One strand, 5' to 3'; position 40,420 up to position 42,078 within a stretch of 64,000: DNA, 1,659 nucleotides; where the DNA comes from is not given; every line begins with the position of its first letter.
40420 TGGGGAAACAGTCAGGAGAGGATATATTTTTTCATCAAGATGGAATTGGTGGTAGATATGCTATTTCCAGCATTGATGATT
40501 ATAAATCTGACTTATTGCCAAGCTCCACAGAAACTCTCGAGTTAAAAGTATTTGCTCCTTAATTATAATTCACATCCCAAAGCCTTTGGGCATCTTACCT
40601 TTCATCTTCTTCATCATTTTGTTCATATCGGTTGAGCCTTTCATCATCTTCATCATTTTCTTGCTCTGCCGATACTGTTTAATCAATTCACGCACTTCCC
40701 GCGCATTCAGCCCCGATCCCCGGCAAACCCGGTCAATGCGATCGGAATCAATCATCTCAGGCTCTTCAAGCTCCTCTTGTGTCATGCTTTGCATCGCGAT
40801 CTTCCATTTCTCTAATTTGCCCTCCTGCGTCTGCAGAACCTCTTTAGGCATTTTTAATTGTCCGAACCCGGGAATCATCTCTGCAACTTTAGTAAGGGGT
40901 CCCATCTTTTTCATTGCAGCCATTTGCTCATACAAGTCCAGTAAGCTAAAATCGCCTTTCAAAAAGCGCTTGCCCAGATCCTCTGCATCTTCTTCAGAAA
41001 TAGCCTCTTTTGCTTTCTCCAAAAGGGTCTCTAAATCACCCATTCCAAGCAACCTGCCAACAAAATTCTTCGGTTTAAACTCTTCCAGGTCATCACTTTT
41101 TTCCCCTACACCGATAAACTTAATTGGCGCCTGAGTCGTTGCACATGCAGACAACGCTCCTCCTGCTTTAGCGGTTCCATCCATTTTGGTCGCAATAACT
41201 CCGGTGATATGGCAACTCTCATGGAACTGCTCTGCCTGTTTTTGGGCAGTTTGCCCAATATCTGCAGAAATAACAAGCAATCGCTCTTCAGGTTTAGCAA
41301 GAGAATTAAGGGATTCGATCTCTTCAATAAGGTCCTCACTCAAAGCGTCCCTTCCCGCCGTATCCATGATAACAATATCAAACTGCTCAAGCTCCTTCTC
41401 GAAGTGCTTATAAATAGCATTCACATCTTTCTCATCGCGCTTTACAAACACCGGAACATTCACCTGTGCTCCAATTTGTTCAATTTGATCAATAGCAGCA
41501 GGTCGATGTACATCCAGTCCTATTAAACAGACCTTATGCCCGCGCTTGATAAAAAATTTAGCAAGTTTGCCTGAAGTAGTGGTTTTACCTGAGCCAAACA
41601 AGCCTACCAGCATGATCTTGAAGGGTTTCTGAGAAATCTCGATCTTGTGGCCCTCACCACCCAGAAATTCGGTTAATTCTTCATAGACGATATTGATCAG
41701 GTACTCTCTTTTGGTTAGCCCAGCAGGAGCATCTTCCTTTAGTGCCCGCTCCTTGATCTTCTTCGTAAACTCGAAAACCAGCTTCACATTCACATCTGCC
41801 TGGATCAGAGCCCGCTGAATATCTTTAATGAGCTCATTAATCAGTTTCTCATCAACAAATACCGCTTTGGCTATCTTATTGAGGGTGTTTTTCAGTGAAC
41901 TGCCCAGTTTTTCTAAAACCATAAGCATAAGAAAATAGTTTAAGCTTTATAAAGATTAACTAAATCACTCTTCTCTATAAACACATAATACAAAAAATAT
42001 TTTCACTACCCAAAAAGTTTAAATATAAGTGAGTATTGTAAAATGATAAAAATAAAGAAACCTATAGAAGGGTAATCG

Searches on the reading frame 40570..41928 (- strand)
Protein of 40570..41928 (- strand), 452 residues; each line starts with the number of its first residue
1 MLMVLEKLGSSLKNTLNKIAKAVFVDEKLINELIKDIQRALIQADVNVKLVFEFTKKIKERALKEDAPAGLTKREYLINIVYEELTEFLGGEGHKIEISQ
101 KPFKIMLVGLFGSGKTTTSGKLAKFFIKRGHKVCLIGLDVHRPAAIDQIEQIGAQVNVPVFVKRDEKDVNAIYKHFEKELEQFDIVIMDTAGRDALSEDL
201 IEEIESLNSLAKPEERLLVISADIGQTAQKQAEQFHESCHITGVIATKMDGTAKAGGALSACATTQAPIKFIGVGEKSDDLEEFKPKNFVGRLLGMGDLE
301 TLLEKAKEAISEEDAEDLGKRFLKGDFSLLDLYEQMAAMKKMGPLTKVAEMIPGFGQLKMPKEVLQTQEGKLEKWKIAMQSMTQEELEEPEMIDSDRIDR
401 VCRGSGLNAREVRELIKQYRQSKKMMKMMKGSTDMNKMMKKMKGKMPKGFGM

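Call 60: search_protein_families(library=ncbifam, max_evalue=0.00001, proteins=[window:40570-41928:-])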
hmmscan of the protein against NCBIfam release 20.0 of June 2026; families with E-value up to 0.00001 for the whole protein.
window:40570-41928:- (452 aa): 11 families
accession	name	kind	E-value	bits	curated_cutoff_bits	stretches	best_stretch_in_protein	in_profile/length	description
TIGR00959.1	ffh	equivalog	3.1e-129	431.6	473.2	1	6-428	2-428/428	signal recognition particle protein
TIGR01425.1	SRP54_euk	equivalog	1.3e-111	373.5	576.25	1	4-425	1-428/428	signal recognition particle protein SRP54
TIGR00064.1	ftsY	equivalog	1.3e-61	208.3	260.7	1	30-294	3-279/279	signal recognition particle-docking protein FtsY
TIGR03499.1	FlhF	equivalog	1.1e-20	74.9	174.15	1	10-192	118-286/286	flagellar biosynthesis GTPase FlhF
NF005230.0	PRK06731.1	equivalog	1.3e-18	67.3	553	1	31-275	23-258/281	flagellar biosynthesis regulator FlhF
NF011312.0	PRK14723.1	equivalog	2.1e-15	56.3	951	1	106-293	189-378/768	flagellar biosynthesis regulator FlhF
NF009367.0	PRK12724.1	equivalog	5.4e-15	55.2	718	1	103-276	224-396/433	flagellar biosynthesis regulator FlhF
NF011310.0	PRK14721.1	equivalog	3.4e-14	52.9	725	1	60-292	151-380/423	flagellar biosynthesis regulator FlhF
NF009368.0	PRK12726.1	equivalog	1.2e-13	51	832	1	105-287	209-389/407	flagellar biosynthesis regulator FlhF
NF009366.0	PRK12723.1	equivalog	1.8e-10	40.5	585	1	31-276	108-349/388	flagellar biosynthesis regulator FlhF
NF011311.0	PRK14722.1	equivalog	2e-10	40.3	777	1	106-279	141-321/374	flagellar biosynthesis regulator FlhF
